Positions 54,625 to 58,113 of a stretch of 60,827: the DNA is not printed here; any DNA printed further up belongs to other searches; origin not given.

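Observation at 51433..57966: Tandem lipoprotein paralogs with indel-free conserved N-terminal halves and strongly diverged C-terminal halves (cassette-like mosaic)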

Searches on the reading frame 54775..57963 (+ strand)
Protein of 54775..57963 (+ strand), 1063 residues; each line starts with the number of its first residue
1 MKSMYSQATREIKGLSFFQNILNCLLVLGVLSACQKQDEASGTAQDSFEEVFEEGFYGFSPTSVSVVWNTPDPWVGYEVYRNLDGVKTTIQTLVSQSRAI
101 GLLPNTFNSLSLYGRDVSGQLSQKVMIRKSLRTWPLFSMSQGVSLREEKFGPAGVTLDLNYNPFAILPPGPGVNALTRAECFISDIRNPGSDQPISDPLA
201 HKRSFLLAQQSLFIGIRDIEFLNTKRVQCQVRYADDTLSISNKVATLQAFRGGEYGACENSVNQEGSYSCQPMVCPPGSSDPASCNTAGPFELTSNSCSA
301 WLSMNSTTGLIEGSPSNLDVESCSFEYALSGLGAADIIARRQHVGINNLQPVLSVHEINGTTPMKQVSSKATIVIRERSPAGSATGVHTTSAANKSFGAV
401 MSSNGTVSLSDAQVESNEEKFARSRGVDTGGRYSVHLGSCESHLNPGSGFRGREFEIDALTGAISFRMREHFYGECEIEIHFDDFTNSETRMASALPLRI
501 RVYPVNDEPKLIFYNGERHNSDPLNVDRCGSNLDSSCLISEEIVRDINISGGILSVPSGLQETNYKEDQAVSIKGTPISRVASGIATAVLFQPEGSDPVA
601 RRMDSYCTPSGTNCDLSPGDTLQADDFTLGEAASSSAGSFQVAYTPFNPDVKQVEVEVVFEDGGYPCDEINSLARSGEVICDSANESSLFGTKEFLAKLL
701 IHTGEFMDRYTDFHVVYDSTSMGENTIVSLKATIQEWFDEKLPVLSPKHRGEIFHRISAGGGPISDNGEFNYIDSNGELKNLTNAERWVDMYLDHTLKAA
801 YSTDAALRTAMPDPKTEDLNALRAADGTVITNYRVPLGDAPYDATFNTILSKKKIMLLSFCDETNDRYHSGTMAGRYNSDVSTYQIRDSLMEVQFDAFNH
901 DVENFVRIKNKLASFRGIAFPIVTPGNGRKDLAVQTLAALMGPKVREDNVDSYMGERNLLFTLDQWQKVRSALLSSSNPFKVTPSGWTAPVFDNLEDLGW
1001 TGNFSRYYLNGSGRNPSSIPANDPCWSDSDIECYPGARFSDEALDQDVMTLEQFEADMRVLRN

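Call 6: search_protein_families(library=pfam, proteins=[window:54775-57963:+], max_evalue=0.1)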
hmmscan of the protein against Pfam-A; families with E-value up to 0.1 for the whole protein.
window:54775-57963:+ (1063 aa): 1 family
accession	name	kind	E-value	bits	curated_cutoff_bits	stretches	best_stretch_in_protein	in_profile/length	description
PF05345.18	He_PIG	-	0.011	16.6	24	1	280-323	29-73/96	Putative Ig domain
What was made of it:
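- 55201..56495 (+): P2 copy of the homogenised central block. It includes a He_PIG-like Ig domain (aa ~258-350) and a Big_9/cadherin-like domain ending in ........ (aa ~405-510). Pfam He_PIG is weak, E 0.011 (call 6).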

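Call 7: search_protein_families(library=ncbifam, proteins=[window:54775-57963:+], max_evalue=0.1)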
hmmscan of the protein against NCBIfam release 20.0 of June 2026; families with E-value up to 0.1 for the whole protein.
window:54775-57963:+ (1063 aa): 0 families

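Call 8: find_homologous_proteins(query=window:54775-57963:+)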
Query window:54775-57963:+ (1063 aa): 2 proteins with E <= 0.001 among 8000 candidates.
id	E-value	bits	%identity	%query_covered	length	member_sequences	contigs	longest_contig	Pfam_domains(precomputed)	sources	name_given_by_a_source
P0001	0.0e+0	2446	100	100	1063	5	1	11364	-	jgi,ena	-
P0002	0.0e+0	1295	59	98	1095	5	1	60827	-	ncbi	-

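Call 11: find_encoding_contigs(protein=P0001, flank=10000)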
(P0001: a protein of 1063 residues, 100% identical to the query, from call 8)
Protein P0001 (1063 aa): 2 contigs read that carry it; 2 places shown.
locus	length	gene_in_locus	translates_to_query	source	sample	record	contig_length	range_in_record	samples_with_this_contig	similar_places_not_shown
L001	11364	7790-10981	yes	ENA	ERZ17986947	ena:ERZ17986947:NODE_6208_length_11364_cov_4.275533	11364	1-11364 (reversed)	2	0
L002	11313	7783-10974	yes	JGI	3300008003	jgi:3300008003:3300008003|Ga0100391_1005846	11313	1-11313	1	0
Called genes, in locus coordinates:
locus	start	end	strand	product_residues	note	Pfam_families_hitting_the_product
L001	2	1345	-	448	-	?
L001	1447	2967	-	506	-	-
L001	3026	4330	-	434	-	-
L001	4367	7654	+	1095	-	-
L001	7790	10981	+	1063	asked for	-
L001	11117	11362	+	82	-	?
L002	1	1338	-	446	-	?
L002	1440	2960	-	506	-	-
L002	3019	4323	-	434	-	-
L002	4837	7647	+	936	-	-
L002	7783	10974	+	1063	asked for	-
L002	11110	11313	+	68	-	?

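Call 13: find_related_loci(query=A1, collection=genome_contigs, flank=10000)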
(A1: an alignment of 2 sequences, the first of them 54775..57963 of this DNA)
Query A1 (1063 aa) in genome_contigs; peptide patterns used: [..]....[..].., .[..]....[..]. (x = any residue, [..] = any of these).
286 stretches matched a pattern, but none encodes a relative of the query by tblastn (E <= 1e-3).

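Call 23: search_solved_structures(query=A1, max_evalue=1)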
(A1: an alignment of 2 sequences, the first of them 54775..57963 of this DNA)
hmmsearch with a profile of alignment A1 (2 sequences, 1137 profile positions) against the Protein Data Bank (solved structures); distinct sequences matched with E-value up to 1: 2.
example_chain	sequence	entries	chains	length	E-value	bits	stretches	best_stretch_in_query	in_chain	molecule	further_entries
3j7a_R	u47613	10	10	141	0.69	10.7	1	881-939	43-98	40S ribosomal protein eS12 | 40S ribosomal protein S12 | Small ribosomal subunit protein eS12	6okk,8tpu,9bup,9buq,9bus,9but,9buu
3q83_A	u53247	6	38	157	0.97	10.2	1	569-631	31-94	Nucleoside diphosphate kinase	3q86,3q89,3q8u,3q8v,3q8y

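Call 24: search_protein_families(library=phrogs, proteins=[window:54775-57963:+], max_evalue=0.1)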
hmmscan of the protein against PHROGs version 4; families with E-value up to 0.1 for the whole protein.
window:54775-57963:+ (1063 aa): 0 families

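Call 31: search_protein_representatives(alignment_id=A1)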
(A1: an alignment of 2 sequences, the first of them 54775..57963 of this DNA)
Query: 2 sequences, 1137 profile positions. Proteins with E-value up to 0.001 (for the whole library): 49; up to 1e-10: 17; up to 1e-30: 3. The best 49 are listed.
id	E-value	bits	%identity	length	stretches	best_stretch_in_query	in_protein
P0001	0.0e+00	2296.4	-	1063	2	21-920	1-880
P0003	6.7e-92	325.4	-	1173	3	45-778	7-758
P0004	5.8e-85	302.4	-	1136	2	46-803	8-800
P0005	4.2e-24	100.8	-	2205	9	292-395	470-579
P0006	3.4e-21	91.2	-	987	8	278-378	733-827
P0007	9.5e-20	86.4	-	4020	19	317-377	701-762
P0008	3.1e-18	81.4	-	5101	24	278-349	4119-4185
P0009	3.9e-17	77.8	-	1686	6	278-377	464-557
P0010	4.4e-16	74.3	-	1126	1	46-530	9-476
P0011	2.2e-15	72.0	-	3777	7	283-398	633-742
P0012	6.4e-14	67.1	-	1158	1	45-532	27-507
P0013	1.3e-13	66.1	-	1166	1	69-532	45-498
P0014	1.5e-13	65.9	-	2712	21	321-382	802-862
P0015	2.6e-13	65.1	-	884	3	285-419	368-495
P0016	7.3e-13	63.6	-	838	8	278-379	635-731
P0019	1.3e-10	56.2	-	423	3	278-378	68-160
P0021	8.8e-09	50.1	-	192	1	970-1105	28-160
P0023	2.7e-08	48.5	-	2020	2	970-1058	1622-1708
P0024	7.1e-08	47.1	-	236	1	961-1086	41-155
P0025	4.4e-07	44.5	-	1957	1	971-1104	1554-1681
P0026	5.4e-07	44.2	-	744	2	968-1080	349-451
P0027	7.4e-07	43.7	-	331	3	970-1102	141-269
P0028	1.2e-06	43.0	-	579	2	966-1080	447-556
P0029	4.2e-06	41.2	-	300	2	473-561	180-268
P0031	7.0e-06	40.5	-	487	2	966-1080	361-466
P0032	1.4e-05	39.5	-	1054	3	969-1079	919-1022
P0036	2.2e-05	38.9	-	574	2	476-534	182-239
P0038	2.6e-05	38.6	-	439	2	969-1071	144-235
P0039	2.9e-05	38.5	-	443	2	971-1106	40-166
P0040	3.3e-05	38.3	-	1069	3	429-532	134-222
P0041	3.8e-05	38.1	-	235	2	968-1080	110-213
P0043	1.3e-04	36.3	-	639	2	917-1080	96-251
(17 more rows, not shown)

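Call 32: search_protein_families(library=pfam, proteins=[P0003, P0004, P0010, P0012, P0013, P0021, P0024, P0027, P0039, P0041], max_evalue=0.01)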
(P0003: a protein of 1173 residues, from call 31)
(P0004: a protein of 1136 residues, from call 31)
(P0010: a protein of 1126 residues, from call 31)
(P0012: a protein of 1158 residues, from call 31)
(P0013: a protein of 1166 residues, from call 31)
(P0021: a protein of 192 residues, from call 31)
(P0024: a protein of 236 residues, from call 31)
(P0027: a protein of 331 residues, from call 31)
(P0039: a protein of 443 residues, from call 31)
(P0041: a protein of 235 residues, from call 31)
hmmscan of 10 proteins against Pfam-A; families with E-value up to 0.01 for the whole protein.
P0003 (1173 aa): 1 family
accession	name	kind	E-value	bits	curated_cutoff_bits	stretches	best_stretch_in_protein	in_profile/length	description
PF17892.7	Cadherin_5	-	0.0012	19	26.5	0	436-476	55-96/98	Cadherin-like domain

P0004 (1136 aa): 0 families

P0010 (1126 aa): 0 families

P0012 (1158 aa): 0 families

P0013 (1166 aa): 0 families

P0021 (192 aa): 0 families

P0024 (236 aa): 0 families

P0027 (331 aa): 0 families

P0039 (443 aa): 1 family
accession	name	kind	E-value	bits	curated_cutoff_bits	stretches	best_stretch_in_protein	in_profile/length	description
PF25729.1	crAss_MUZ_C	-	0.00016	22.4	27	1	258-360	1-77/83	Crassvirus muzzle protein C-terminal domain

P0041 (235 aa): 0 families

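Call 34: find_encoding_contigs(protein=P0003, flank=10000)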
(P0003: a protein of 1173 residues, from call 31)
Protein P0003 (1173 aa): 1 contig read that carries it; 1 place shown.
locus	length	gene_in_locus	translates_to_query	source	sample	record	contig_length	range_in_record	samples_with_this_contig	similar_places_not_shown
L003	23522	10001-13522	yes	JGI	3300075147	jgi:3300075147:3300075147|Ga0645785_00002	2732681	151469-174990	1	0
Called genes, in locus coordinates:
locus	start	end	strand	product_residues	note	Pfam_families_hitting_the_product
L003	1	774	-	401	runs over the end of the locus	PF01053:Cys_Met_Meta_PP, PF00155:Aminotran_1_2 (weak), PF06838:Met_gamma_lyase (weak)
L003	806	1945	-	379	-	PF00291:PALP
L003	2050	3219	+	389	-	PF02771:Acyl-CoA_dh_N, PF02770:Acyl-CoA_dh_M, PF00441:Acyl-CoA_dh_1, PF08028:Acyl-CoA_dh_2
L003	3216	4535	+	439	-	PF00342:PGI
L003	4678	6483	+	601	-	PF00749:tRNA-synt_1c, PF03950:tRNA-synt_1c_C, PF20974:tRNA-synt_1c_C2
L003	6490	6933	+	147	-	PF02657:SufE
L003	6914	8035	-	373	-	-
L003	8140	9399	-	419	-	PF01610:DDE_Tnp_ISL3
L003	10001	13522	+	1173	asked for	-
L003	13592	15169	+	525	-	-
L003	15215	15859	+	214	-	-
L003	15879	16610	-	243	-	PF13677:MotB_plug, PF00691:OmpA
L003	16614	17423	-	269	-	PF01618:MotA_ExbB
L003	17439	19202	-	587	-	PF03448:MgtE_N (faint)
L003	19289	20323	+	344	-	PF07719:TPR_2 (faint)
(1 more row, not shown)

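Call 35: find_encoding_contigs(protein=P0004, flank=10000)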
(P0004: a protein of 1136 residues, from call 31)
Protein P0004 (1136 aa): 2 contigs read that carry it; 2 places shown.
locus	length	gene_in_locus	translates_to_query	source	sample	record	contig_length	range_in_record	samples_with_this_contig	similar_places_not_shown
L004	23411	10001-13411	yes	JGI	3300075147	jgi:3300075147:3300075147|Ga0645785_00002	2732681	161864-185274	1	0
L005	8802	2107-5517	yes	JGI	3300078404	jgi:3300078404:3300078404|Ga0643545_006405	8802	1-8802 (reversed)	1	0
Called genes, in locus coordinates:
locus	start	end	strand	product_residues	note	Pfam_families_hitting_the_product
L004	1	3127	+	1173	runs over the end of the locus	-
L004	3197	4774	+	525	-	-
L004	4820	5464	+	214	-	-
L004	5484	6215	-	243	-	PF13677:MotB_plug, PF00691:OmpA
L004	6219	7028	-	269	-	PF01618:MotA_ExbB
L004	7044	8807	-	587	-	PF03448:MgtE_N (faint)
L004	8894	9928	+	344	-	PF07719:TPR_2 (faint)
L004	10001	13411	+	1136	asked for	-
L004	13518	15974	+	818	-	-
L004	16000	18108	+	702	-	PF13385:Laminin_G_3, PF00354:Pentaxin (faint), PF13385:Laminin_G_3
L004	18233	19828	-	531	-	-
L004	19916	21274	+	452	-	PF03109:ABC1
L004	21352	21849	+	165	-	-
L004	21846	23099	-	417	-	PF00326:Peptidase_S9 (faint)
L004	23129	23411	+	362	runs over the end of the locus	-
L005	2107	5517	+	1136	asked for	-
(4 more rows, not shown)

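Call 38: find_homologous_proteins(query=A3, max_evalue=0.00001)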
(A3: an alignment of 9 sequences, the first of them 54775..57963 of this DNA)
Query A3 (9 sequences) (1063 aa, profile of the alignment): 2 proteins with E <= 0.00001 among 8000 candidates.
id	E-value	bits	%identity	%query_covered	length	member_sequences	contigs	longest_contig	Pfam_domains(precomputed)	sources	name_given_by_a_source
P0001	0.0e+0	1139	100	100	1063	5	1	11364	-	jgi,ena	-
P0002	0.0e+0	1134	59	98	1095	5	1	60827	-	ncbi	-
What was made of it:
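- Tried and rejected: Word-indexed search of 5.8 billion proteins, with the single protein and again with a 9-sequence profile, returned only self and paralog (calls 8, 38).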

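Call 40: search_protein_families(library=pfam, proteins=[P0023, P0025, P0026, P0028, P0031, P0032, P0043], max_evalue=0.001)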
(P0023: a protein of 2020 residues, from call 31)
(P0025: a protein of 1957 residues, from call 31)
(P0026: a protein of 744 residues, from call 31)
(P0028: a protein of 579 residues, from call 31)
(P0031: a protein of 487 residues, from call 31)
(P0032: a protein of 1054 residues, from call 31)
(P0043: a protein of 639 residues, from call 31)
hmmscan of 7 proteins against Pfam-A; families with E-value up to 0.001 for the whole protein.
P0023 (2020 aa): 2 families
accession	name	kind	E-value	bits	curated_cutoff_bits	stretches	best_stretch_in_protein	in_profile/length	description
PF25731.1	crAss_MUZ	-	3.8e-48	164.8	27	3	20-312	46-319/1224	Crassvirus muzzle protein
PF25729.1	crAss_MUZ_C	-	0.00077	20.3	27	0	1831-1942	1-82/83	Crassvirus muzzle protein C-terminal domain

P0025 (1957 aa): 2 families
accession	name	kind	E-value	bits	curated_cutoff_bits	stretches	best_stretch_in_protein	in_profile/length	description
PF25731.1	crAss_MUZ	-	2.3e-29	102.7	27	3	50-353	38-325/1224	Crassvirus muzzle protein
PF25729.1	crAss_MUZ_C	-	7.1e-08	33.2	27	1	1769-1879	1-82/83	Crassvirus muzzle protein C-terminal domain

P0026 (744 aa): 0 families

P0028 (579 aa): 0 families

P0031 (487 aa): 0 families

P0032 (1054 aa): 0 families

P0043 (639 aa): 0 families
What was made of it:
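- Pfam crAss_MUZ is present on hits P0023 and P0025 (call 40).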
